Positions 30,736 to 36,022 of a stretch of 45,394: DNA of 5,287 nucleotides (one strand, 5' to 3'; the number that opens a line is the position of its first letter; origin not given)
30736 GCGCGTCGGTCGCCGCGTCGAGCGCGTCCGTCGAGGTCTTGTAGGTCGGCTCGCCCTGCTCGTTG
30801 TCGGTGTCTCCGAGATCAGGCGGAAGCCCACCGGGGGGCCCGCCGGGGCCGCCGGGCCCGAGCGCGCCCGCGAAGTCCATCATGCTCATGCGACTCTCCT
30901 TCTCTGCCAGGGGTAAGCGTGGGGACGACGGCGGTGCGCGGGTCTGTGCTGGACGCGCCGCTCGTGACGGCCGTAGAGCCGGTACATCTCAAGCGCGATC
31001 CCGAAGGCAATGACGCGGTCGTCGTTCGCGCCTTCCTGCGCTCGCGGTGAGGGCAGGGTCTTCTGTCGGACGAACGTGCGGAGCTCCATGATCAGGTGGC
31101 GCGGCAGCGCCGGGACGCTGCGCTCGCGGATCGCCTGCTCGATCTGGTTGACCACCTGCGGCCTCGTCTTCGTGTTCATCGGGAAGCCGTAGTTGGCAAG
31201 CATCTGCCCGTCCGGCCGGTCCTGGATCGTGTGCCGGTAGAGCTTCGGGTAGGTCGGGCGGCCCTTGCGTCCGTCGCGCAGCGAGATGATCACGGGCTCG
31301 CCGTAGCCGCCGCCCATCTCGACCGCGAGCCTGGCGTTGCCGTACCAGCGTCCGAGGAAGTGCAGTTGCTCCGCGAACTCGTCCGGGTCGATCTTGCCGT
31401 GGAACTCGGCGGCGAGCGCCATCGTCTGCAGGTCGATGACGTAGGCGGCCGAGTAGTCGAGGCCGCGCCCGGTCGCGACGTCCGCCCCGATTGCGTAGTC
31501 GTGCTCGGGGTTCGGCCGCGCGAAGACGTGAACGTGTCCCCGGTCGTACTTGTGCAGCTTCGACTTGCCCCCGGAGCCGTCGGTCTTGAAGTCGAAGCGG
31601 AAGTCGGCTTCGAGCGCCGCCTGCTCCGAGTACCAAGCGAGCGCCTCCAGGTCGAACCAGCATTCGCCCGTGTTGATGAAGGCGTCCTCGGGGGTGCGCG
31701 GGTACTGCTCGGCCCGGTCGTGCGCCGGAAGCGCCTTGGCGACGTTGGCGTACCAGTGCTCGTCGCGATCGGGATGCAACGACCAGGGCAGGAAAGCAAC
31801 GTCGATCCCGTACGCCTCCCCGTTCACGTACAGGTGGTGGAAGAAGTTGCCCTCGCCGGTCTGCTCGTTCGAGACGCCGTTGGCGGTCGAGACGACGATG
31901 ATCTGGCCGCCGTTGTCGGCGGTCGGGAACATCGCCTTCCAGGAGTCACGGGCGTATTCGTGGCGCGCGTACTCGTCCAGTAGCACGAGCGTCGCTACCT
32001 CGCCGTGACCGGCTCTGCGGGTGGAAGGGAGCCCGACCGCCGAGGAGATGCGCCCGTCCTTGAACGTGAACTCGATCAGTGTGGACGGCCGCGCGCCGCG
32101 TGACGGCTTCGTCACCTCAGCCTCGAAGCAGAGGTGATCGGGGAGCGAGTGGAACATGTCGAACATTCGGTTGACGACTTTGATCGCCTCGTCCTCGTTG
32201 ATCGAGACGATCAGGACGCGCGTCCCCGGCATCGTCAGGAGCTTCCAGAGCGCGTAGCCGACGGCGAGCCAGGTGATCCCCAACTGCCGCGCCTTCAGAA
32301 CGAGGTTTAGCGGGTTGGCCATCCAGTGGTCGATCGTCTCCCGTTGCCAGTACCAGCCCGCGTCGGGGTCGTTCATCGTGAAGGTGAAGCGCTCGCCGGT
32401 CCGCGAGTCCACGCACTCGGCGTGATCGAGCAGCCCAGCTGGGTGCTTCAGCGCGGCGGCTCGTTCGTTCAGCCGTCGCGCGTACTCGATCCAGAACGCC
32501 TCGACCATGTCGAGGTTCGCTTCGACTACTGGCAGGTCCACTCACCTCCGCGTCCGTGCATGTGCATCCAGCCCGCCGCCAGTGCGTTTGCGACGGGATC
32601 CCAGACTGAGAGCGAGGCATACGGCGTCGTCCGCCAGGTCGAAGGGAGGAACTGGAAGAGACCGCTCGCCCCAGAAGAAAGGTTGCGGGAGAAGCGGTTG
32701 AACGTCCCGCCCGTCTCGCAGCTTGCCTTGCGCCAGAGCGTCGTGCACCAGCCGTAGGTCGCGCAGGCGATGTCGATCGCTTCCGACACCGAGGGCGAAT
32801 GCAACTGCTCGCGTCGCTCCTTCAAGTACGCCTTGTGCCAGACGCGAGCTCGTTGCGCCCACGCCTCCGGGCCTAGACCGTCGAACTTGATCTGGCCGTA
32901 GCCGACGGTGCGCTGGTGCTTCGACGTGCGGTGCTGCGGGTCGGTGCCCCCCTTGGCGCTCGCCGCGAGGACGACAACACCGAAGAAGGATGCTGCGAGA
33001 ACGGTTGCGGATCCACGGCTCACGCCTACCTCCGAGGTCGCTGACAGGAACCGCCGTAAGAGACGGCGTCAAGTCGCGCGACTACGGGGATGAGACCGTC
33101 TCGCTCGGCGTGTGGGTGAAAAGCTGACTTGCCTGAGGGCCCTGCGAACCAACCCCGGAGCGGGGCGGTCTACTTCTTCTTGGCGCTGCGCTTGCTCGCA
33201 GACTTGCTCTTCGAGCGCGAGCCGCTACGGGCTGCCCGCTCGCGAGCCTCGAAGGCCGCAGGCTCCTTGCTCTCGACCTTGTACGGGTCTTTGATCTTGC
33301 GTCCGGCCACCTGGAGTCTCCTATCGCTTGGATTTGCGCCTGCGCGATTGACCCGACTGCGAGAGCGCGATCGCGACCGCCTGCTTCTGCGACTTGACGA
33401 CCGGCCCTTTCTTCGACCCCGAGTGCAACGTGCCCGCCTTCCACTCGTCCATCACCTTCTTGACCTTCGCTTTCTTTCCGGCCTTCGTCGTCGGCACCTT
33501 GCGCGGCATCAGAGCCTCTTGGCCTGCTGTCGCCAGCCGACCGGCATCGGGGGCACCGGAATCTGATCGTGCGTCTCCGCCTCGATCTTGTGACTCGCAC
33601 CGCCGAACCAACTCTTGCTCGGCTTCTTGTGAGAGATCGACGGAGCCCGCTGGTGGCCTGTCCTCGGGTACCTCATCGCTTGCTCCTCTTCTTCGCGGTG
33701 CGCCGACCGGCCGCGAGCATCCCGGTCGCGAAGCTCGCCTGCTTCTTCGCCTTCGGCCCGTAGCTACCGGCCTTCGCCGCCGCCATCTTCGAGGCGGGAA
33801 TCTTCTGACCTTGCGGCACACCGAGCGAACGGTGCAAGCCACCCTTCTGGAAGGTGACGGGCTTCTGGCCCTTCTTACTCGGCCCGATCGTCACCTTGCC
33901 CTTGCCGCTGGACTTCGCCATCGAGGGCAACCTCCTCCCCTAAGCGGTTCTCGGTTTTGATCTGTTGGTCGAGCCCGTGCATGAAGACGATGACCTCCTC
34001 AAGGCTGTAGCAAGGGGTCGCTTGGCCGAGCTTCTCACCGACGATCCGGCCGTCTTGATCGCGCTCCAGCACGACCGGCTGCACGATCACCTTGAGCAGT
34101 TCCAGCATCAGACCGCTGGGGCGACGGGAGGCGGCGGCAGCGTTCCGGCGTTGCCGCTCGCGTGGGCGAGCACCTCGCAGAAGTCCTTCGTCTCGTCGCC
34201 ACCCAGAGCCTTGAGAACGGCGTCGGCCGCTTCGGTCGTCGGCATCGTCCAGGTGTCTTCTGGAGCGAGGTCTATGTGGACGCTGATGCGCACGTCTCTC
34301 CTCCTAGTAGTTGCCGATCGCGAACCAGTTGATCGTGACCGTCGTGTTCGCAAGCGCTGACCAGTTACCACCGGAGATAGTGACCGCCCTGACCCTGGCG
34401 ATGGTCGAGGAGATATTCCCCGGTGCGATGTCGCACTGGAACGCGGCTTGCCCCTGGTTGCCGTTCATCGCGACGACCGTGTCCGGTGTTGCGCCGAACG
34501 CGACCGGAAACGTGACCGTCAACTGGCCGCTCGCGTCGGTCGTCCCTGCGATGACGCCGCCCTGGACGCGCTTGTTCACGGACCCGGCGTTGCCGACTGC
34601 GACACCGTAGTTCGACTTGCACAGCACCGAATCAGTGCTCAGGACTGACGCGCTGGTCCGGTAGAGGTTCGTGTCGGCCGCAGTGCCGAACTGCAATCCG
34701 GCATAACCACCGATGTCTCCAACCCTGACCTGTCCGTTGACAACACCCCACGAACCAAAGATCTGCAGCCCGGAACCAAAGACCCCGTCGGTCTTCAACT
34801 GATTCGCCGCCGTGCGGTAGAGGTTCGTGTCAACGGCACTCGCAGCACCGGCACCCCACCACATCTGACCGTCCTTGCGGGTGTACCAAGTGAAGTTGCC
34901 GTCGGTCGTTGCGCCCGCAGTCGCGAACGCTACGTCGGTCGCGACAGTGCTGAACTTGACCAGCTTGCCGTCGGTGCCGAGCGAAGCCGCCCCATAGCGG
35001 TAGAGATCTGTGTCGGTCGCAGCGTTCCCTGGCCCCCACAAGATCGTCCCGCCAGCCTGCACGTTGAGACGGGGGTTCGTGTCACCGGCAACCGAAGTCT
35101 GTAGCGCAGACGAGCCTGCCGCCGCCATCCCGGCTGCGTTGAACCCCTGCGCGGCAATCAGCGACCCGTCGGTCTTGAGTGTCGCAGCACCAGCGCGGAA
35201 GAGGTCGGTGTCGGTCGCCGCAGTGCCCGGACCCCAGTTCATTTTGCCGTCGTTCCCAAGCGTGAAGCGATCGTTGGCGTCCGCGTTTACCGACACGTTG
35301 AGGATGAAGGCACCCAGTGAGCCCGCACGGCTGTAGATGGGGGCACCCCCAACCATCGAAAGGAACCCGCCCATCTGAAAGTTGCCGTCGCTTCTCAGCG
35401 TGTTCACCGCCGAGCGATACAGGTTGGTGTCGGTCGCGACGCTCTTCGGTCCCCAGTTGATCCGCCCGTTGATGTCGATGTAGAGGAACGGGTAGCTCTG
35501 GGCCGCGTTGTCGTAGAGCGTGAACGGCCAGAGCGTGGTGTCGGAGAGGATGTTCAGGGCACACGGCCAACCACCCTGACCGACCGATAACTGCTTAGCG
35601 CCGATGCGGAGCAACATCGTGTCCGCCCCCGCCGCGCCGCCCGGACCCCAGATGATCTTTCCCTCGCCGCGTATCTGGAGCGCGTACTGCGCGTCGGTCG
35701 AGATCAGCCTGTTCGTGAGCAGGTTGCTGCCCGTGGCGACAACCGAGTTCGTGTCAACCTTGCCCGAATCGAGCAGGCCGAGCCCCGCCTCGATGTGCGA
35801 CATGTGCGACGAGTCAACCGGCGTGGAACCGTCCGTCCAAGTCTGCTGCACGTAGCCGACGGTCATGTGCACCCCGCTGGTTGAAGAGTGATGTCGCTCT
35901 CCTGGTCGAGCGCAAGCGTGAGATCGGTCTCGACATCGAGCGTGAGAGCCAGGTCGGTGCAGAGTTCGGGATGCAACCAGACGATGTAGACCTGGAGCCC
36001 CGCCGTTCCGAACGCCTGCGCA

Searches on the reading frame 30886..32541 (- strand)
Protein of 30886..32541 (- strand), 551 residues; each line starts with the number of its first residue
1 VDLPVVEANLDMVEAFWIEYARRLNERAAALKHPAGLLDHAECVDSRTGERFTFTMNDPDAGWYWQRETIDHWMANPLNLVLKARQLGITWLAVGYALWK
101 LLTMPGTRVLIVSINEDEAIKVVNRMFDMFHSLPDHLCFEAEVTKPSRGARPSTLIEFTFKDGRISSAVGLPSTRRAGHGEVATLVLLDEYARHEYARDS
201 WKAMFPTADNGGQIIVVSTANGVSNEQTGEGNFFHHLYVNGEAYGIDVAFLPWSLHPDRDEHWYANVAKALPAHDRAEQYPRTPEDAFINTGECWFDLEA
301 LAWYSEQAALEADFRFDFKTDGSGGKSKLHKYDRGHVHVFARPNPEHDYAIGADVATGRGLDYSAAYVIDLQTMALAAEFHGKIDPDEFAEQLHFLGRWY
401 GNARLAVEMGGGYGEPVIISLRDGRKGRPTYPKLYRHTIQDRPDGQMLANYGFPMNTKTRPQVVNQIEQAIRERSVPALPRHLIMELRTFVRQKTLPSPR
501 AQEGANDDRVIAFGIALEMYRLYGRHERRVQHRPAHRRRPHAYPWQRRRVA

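Call 9: search_protein_families(library=phrogs, proteins=[window:30886-32541:-])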
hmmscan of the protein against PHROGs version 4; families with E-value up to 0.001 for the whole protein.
window:30886-32541:- (551 aa): 7 families
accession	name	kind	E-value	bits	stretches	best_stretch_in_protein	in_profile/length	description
phrog_2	-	head and packaging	2.5e-25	90.4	1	61-533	265-605/807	terminase large subunit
phrog_38407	-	unknown function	1.5e-11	44.9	1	258-541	83-366/370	-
phrog_5989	-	head and packaging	3.7e-09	37.2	1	66-202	146-266/347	terminase large subunit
phrog_9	-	head and packaging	3e-07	30.7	1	84-278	231-419/812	terminase large subunit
phrog_7579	-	head and packaging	8.4e-07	29.4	1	66-222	10-149/239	terminase large subunit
phrog_6681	-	head and packaging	2.3e-05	23.9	0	80-246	181-355/758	terminase large subunit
phrog_24361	-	head and packaging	3.9e-05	24.5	1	378-522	2-140/162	terminase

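Call 18: list_cluster_members(proteins=[window:30886-32541:-, window:25973-27175:-, window:11903-13126:+, window:23-592:+, window:44311-44544:+, window:44603-44977:+, window:660-1043:+, window:1098-1454:+, window:2762-3169:+, window:3402-4181:-])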
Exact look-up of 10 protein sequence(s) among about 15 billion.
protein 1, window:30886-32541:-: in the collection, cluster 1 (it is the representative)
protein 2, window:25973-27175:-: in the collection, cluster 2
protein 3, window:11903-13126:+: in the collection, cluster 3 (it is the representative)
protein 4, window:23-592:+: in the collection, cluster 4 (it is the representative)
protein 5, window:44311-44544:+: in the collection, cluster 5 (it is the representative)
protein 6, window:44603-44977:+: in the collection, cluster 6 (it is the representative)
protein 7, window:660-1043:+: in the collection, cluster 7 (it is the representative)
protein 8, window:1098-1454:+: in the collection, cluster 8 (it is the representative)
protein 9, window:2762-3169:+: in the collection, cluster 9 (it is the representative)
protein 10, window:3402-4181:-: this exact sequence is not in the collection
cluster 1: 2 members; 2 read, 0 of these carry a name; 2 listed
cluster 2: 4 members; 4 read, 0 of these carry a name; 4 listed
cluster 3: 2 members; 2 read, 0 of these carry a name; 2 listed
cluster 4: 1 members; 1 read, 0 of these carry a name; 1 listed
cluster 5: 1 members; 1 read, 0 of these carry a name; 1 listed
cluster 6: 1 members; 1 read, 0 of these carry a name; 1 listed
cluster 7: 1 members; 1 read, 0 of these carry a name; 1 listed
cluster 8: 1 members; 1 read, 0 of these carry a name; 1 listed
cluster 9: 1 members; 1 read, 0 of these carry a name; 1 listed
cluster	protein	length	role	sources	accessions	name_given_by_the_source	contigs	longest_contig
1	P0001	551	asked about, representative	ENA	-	-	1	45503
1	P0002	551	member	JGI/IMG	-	-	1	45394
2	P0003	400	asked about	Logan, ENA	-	-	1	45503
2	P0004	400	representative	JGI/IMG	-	-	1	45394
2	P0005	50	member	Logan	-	-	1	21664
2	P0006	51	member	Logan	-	-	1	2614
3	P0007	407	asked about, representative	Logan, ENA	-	-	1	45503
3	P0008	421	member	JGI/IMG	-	-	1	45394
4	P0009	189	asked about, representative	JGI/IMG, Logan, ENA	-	-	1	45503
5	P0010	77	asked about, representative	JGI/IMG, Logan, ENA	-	-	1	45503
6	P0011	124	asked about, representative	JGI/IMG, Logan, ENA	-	-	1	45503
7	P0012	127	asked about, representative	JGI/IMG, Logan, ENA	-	-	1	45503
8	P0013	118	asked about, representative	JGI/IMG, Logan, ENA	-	-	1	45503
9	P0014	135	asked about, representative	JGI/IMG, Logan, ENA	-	-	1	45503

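Call 22: search_dna_similar(query=window:30886-32541:-, collection=phages, mode=protein, max_rows=15)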
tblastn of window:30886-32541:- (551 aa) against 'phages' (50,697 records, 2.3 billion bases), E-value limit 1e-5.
Records with a match: 1157; places in all: 1157; records where one place covers at least 80% of the query: 550.
Best place of each record, by identity: <60% 1157.
By first word of the organism name: Synechococcus 356; Vibrio 227; Salmonella 164; Escherichia 88; Stx2a-converting 81; Cyanophage 52; Prochlorococcus 22; Stenotrophomonas 20; Pseudomonas 14; Erwinia 12; and 37 more.
By host as written in the record: - 493; Synechococcus 99; Synechococcus sp. 33; Synechococcus sp. WH7803 26; Salmonella enterica 26; Vibrio lentus 24; Salmonella enterica subsp. enterica serovar Enteritidis PT1 21; Synechococcus sp. MW02 17; and 197 more.
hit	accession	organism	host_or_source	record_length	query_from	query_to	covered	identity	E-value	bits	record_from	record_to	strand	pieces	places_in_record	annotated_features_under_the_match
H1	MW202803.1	Caudoviricetes sp.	Manatee Spring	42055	66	518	82%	29.8%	5e-49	188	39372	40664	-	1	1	terminase large subunit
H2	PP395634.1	Microcystis phage Mel-JY01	Microcystis elabens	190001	65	517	82%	29.3%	4e-40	162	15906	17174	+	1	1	large terminase protein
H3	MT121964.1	Phage DP SC_6_H4_2017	bacteria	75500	65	491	77%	30.6%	5e-44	174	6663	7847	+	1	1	none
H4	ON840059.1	Caudoviricetes sp.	Rattus norvegicus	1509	65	491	77%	29.7%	5e-41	159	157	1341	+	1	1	large terminase protein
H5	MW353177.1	Flavobacterium phage vB_FspM_immuto_13-6C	Flavobacterium sp. LMO8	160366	80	517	79%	28.9%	9e-42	167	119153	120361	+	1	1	terminase large subunit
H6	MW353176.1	Flavobacterium phage vB_FspM_immuto_3-5A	Flavobacterium sp. LMO8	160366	80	517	79%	28.9%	2e-41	166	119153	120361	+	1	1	terminase large subunit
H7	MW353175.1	Flavobacterium phage vB_FspM_immuto_2-6A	Flavobacterium sp. LMO8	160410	80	517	79%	28.9%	2e-41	166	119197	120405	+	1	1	terminase large subunit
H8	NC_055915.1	Flavobacterium phage vB_FspM_immuto_2-6A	Flavobacterium sp. LMO8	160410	80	517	79%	28.9%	2e-41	166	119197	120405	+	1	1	terminase large subunit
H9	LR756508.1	uncultured phage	metagenomic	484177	65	515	82%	27.4%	1e-34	145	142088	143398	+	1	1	record has no annotation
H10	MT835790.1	Bacteriophage sp.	human fecal samples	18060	65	491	77%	28.7%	2e-22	193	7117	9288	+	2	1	record has no annotation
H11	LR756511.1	uncultured phage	metagenomic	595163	65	517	82%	26.1%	1e-23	112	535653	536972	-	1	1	record has no annotation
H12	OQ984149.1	Phage C48C1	-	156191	21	514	90%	23.9%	2e-20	102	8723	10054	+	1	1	terminase large subunit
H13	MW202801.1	Caudoviricetes sp.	Manatee Spring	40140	26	527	91%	22.9%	2e-17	92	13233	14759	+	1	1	terminase large subunit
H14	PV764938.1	Sinorhizobium phage Phosso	Sinohrizobium meliloti NRRL L-50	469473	65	492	78%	26.7%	1e-24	115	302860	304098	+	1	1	terminase large subunit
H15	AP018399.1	Xanthomonas phage XacN1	Xanthomonas citri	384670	65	519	83%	24.4%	7e-20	100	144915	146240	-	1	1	terminase large subunit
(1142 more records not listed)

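Call 45: find_related_loci(query=A3, collection=genome_contigs, flank=10000)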
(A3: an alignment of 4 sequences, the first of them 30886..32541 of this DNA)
Query A3 (551 aa) in genome_contigs; peptide patterns used: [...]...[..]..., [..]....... (x = any residue, [..] = any of these).
194 stretches matched a pattern; 1 encode a relative of the query (tblastn E <= 1e-3); 1 distinct loci.
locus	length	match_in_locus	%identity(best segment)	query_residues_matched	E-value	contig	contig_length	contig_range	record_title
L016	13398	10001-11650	74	4-551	0e+0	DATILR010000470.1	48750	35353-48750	MAG TPA_asm: Candidatus Binatus sp. isolate SMAG_U15749 k141_181628, whole genome shotgun sequence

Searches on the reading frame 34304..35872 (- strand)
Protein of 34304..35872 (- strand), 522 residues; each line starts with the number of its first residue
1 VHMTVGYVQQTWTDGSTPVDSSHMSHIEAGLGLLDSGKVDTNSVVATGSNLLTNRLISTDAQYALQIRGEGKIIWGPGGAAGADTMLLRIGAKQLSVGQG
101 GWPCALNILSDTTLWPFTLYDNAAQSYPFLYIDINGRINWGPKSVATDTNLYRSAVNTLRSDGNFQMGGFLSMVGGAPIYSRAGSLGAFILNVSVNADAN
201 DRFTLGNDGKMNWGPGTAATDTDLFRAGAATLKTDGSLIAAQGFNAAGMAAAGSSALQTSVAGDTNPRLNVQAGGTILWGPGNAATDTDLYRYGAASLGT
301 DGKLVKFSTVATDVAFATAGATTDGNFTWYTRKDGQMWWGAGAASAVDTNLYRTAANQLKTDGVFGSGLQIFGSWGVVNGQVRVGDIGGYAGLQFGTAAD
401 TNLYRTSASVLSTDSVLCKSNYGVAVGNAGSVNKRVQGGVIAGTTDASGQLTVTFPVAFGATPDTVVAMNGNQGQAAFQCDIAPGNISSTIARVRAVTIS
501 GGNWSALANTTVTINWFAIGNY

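Call 9: search_protein_families(library=phrogs, proteins=[window:34304-35872:-])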
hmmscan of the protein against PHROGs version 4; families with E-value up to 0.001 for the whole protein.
window:34304-35872:- (522 aa): 0 families

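Call 19: search_protein_families(library=pfam, proteins=[window:34304-35872:-], max_evalue=0.01)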
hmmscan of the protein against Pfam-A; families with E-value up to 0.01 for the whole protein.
window:34304-35872:- (522 aa): 1 family
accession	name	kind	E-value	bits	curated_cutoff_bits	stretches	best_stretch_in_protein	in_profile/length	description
PF21882.2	Gp53-like_C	-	0.0001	23.2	24.9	1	437-521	9-84/84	Putative tail fiber protein gp53-like, C-terminal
